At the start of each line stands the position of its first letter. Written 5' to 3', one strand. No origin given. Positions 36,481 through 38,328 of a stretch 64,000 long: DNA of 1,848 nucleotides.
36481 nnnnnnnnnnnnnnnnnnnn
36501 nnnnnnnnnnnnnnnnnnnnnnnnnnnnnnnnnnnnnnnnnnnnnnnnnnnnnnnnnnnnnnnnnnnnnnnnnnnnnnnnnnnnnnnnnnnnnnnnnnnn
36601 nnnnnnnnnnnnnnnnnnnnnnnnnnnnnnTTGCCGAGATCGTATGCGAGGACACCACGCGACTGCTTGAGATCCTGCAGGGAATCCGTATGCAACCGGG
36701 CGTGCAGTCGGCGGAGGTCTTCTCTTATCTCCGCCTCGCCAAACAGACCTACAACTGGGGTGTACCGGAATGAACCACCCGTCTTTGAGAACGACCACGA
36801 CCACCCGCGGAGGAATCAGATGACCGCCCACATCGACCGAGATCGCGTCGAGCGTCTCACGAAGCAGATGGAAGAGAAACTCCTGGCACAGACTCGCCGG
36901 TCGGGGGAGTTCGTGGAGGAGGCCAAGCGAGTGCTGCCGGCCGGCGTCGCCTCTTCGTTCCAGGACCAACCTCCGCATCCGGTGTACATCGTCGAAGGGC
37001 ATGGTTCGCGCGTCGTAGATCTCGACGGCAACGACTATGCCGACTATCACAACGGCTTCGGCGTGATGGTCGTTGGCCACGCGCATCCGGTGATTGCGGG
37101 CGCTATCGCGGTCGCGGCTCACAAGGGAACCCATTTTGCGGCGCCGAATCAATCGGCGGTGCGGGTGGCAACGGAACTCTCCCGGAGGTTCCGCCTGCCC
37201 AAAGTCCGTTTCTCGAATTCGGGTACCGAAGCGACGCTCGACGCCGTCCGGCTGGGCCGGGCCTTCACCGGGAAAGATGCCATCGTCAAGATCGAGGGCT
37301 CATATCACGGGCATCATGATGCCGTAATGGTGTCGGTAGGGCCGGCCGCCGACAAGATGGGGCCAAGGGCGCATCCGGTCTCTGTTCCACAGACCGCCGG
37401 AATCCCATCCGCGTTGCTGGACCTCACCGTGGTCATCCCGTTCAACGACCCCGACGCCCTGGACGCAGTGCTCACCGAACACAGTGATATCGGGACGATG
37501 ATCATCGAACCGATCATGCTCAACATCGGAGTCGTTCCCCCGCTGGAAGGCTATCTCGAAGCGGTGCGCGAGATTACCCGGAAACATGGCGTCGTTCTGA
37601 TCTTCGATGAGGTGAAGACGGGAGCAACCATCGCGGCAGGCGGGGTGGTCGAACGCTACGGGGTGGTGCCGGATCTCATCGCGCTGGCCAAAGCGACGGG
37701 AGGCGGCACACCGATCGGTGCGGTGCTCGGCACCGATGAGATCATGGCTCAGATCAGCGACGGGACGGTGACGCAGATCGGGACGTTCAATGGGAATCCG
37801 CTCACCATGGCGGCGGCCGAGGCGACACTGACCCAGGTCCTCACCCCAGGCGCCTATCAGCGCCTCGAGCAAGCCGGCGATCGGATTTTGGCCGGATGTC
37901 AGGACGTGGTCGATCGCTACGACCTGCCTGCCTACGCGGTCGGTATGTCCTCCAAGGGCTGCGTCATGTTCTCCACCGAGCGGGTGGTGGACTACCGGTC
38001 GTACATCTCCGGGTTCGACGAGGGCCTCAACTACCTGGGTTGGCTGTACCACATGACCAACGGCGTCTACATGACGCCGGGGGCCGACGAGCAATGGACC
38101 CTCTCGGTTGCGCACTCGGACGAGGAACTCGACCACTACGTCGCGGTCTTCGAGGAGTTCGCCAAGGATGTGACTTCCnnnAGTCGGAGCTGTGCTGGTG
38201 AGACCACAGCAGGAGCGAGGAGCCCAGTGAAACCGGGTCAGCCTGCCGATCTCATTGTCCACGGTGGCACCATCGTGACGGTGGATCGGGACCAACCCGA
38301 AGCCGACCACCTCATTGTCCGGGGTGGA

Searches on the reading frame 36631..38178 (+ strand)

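Call 33: search_protein_families(library=ncbifam, proteins=[window:36631-38178:+], max_evalue=0.00001)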
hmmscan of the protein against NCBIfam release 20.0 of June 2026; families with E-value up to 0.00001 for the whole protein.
window:36631-38178:+ (516 aa): 69 families (the best 25 are shown)
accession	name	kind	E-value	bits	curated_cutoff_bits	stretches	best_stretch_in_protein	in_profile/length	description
NF000818.0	PRK00062.1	subfamily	2.9e-109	365.6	398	1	88-514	3-427/429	glutamate-1-semialdehyde 2,1-aminomutase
TIGR00713.1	hemL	equivalog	2.9e-108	362.2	527.3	1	94-511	5-420/423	glutamate-1-semialdehyde 2,1-aminomutase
NF041362.1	GntE_guanitoxin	equivalog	6.2e-98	328.1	525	1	87-501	4-423/426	guanitoxin biosynthesis PLP-dependent transaminase GntE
NF009055.0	PRK12389.1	equivalog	9.8e-88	294.6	637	1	91-510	6-424/431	glutamate-1-semialdehyde 2,1-aminomutase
NF005453.0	PRK07046.1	subfamily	1.7e-74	251.1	425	1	64-514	3-451/453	transaminase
NF001864.0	PRK00615.1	equivalog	7.5e-64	215.9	706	1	94-504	10-419/433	glutamate-1-semialdehyde aminotransferase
TIGR00707.1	argD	subfamily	6.4e-51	173.3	410.05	1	116-429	9-312/381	acetylornithine/succinylornithine family transaminase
NF002874.0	PRK03244.1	equivalog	7.4e-51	173.2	457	1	117-425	26-321/399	acetylornithine transaminase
NF005993.0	PRK08117.1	subfamily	9.1e-50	169.5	574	1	116-432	24-352/433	aspartate aminotransferase family protein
NF002797.0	PRK02936.1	equivalog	1.2e-47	162.5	496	1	110-428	5-308/385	acetylornithine transaminase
NF004426.0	PRK05769.1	equivalog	3.5e-47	161.2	552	1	91-431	17-363/441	acetyl ornithine aminotransferase family protein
NF003468.0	PRK05093.1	subfamily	6.7e-47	160.1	522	1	117-433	24-331/405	acetylornithine/succinyldiaminopimelate transaminase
TIGR03246.1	arg_catab_astC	subfamily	6.8e-47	160.3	609.95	1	115-435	16-327/397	acetylornithine/succinylornithine family transaminase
NF004856.0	PRK06209.1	equivalog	3.6e-46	157.6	486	1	86-452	6-365/450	glutamate-1-semialdehyde 2,1-aminomutase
NF002325.0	PRK01278.1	subfamily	1e-44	152.8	372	1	116-431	13-319/395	acetylornithine transaminase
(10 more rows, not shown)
